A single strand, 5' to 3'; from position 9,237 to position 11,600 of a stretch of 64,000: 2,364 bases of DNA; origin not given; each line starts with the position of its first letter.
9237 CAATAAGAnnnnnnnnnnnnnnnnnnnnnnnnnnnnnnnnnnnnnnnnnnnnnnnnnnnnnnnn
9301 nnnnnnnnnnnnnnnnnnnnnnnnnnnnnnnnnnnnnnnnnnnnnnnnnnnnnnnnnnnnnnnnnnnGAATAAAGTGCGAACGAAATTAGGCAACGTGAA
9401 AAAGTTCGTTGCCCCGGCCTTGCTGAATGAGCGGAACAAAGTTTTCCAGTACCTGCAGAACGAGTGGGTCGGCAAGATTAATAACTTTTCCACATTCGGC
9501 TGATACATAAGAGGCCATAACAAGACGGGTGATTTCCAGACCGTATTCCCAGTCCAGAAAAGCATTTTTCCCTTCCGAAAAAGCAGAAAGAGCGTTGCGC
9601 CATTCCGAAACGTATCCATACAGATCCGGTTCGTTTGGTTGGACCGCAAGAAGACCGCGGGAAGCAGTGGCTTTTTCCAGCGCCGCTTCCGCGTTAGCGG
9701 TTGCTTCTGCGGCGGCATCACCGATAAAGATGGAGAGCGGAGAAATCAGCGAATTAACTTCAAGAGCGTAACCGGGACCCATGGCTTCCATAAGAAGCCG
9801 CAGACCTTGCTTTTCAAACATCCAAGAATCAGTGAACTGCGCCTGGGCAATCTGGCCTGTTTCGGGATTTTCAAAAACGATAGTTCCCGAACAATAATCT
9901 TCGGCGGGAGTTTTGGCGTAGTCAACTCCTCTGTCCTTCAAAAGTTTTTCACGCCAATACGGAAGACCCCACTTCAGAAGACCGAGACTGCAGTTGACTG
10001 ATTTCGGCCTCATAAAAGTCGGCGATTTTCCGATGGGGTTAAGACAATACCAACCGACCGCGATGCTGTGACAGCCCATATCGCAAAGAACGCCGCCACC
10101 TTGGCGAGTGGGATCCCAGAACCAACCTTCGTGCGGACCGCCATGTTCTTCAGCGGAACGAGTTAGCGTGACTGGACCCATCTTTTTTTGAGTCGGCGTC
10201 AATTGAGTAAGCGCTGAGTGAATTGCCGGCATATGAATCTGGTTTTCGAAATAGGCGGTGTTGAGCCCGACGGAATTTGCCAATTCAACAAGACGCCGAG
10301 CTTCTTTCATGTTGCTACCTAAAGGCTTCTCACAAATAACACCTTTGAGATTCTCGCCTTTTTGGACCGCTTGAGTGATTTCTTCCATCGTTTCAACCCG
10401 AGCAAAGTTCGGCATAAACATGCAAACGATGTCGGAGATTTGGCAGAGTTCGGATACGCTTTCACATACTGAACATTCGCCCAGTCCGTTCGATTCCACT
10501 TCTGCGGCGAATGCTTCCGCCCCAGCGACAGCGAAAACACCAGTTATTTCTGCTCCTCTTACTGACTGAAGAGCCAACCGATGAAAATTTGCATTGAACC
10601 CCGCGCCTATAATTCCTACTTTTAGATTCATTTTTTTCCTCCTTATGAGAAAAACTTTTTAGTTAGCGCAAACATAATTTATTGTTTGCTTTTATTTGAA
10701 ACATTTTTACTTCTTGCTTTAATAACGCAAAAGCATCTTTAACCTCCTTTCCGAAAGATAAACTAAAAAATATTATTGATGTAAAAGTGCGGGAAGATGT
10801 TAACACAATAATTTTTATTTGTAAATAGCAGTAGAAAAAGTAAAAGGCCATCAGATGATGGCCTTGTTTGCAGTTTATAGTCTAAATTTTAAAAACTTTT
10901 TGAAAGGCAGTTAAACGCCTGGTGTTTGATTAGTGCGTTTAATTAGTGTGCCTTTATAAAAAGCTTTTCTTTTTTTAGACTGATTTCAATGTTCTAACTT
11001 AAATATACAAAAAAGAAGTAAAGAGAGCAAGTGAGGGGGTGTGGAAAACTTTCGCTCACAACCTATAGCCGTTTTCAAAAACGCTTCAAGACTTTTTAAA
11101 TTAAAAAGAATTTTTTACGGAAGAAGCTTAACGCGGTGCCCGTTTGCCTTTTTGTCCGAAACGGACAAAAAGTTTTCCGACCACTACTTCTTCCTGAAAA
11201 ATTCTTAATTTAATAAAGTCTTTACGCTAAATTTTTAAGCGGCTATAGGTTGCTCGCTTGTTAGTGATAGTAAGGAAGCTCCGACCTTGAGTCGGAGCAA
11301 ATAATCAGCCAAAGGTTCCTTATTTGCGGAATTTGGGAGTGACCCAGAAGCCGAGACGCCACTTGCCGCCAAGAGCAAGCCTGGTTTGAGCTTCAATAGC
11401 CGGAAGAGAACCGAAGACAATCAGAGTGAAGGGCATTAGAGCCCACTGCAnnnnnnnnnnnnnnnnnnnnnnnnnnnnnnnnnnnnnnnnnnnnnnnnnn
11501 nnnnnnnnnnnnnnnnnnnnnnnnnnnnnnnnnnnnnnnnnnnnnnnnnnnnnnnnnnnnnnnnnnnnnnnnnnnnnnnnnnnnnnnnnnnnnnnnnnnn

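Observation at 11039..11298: Second repeat family: ~260-nt element in two copies (11039-11298 and 63579-63844) with conserved ends and a divergent structured middle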

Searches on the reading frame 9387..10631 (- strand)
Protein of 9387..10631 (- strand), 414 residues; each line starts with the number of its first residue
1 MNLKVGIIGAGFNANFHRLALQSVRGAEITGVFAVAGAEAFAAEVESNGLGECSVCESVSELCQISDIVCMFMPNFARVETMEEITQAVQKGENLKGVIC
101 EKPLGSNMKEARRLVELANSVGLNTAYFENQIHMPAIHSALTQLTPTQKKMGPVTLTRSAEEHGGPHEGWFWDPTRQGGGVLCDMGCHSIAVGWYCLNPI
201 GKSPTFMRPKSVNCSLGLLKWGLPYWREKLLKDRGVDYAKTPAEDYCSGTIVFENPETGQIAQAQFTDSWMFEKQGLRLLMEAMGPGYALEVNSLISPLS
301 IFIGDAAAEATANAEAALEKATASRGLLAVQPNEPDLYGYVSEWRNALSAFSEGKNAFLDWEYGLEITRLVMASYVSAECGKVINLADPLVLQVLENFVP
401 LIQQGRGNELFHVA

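Call 21: search_protein_families(library=pfam, proteins=[window:9387-10631:-])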
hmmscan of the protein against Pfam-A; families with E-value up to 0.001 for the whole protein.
window:9387-10631:- (414 aa): 2 families
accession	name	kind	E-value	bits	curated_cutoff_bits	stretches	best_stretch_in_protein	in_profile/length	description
PF01408.29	GFO_IDH_MocA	-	4.6e-12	47.1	24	1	3-122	1-113/120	Oxidoreductase family, NAD-binding Rossmann fold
PF22725.1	GFO_IDH_MocA_C3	-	7.6e-08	32.8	27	1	149-264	11-103/124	GFO/IDH/MocA C-terminal domain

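Call 72: find_encoding_contigs(protein=window:9387-10631:-, flank=3000, max_places=10)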
Protein window:9387-10631:- (414 aa): 2 contigs read that carry it; 2 places shown.
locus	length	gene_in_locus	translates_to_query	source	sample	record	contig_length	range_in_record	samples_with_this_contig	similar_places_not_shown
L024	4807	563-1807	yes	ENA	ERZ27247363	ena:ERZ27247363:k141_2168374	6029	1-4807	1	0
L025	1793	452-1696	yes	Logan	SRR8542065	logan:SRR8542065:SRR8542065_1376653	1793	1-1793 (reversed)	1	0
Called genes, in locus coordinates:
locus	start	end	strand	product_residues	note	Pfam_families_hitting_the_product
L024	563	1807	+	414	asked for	PF01408:GFO_IDH_MocA, PF22725:GFO_IDH_MocA_C3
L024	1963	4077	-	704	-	PF17191:RecG_wedge, PF00270:DEAD, PF04851:ResIII, PF00271:Helicase_C, PF19833:RecG_dom3_C (faint)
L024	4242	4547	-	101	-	-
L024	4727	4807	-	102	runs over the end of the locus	-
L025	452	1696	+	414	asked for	PF01408:GFO_IDH_MocA, PF22725:GFO_IDH_MocA_C3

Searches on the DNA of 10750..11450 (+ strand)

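Call 8: search_rna_families(source=window, start=10750, end=11450, threshold=evalue, max_evalue=10, show_alignments=3)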
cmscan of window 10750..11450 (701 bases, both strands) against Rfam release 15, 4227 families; matches with E-value up to 10: 16.
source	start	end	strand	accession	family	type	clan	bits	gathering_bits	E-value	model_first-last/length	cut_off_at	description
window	10841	10915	-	RF02379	csRNA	Gene; sRNA;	-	26.5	57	0.33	1-93/93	no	Cia-dependent small RNA csRNA1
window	11085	11224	-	RF03926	MIR1435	Gene; miRNA;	-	24.1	94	0.39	1-186/186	no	MIR1435 microRNA precursor family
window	11088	11222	+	RF04205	MIR2606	Gene; miRNA;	-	19.5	139.7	4.1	1-165/165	no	MIR2606 microRNA precursor family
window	11077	11192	-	RF04184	BTnc060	Gene; sRNA;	-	18.7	228.9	2.2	1-213/213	no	Bacteroides sRNA BTnc060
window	10908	10976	+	RF01697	Chlorobi-RRM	Cis-reg;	-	17.6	45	0.83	1-73/73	no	Chlorobi-RRM RNA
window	10764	10818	-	RF03815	mir-3051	Gene; miRNA;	-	17.6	100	4.8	1-77/77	no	mir-3051 microRNA precursor family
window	10834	10868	-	RF00489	ctRNA_p42d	Gene; antisense;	-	16.7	50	1.4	1-46/46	no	ctRNA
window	10937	11019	-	RF02575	DM_SisR1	Gene;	-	15.9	62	0.43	1-389/389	no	Drosophila melanogaster stable intronic sequence RNA 1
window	11083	11227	+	RF04207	MIR5048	Gene; miRNA;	-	15.1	160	0.39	57-300/356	no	MIR5048 microRNA precursor family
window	10937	11044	-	RF00443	SNORA27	Gene; snRNA; snoRNA; HACA-box;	CL00032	14.5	64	8.8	1-127/127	no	Small nucleolar RNA SNORA27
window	10808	10887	+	RF02606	AbsR28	Gene; sRNA;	-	14.1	50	1.9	1-180/180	no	Acinetobacter sRNA 28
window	10894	11097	+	RF02590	Spy1186876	Gene; sRNA;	-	13.5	208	2.2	1-243/243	no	S. pyogenes small RNA 1186876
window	10979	11083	-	RF01956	NEAT1_2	Gene; lncRNA;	-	13.5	60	3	1-116/116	no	Nuclear enriched abundant transcript 1 conserved region 2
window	10909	11024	+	RF01405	STnc490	Gene; sRNA;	-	13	56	7.3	1-124/124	no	STnc490 Hfq binding RNA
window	11236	11270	-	RF02709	TeloSII_ncR43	Gene; sRNA;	-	9.9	298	8.6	1-277/277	no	TeloSII non coding RNA 43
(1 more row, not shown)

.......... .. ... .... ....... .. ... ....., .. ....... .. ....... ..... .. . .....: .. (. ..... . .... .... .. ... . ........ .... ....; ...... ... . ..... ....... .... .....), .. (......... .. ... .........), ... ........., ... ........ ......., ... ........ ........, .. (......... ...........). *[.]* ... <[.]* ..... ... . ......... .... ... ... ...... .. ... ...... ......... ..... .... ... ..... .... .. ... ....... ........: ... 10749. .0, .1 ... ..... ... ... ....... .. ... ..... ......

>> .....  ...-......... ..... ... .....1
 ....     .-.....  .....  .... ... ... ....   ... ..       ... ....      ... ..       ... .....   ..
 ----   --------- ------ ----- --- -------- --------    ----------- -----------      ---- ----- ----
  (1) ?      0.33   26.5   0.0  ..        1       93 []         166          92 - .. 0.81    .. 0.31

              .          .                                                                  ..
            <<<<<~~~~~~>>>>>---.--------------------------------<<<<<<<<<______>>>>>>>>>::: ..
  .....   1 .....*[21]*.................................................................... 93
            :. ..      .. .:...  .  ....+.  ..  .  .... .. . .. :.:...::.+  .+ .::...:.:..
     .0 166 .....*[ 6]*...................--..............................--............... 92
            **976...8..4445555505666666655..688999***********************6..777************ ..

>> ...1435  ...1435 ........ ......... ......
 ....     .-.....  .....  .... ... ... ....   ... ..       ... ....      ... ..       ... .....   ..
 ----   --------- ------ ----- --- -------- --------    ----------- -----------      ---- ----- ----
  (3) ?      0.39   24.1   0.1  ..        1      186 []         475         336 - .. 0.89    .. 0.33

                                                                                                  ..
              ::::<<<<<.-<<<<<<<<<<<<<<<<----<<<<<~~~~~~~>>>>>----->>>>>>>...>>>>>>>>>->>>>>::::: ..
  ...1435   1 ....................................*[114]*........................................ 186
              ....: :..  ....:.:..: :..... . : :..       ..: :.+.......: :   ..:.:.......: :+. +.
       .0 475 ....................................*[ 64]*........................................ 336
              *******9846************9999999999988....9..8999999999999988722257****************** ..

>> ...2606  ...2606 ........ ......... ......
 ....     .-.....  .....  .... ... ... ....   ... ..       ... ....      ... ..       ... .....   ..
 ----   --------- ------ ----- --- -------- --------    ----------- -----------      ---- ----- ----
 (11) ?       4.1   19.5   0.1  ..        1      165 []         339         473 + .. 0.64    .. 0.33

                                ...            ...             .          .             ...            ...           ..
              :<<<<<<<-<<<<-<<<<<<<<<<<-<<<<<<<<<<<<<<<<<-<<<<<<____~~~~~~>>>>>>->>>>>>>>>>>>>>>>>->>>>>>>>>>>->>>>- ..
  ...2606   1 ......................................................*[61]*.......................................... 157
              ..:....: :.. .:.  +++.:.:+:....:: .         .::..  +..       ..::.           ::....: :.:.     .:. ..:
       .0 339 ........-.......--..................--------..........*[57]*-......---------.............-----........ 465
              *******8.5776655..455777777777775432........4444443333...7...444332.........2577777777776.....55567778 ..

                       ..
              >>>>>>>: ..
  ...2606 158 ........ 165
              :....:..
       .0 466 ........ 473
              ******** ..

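Call 47: search_dna_similar(query=window:11030-11300:+, collection=phages, mode=distant, max_evalue=0.01)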
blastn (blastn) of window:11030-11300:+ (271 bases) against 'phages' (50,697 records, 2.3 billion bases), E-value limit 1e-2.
No match.
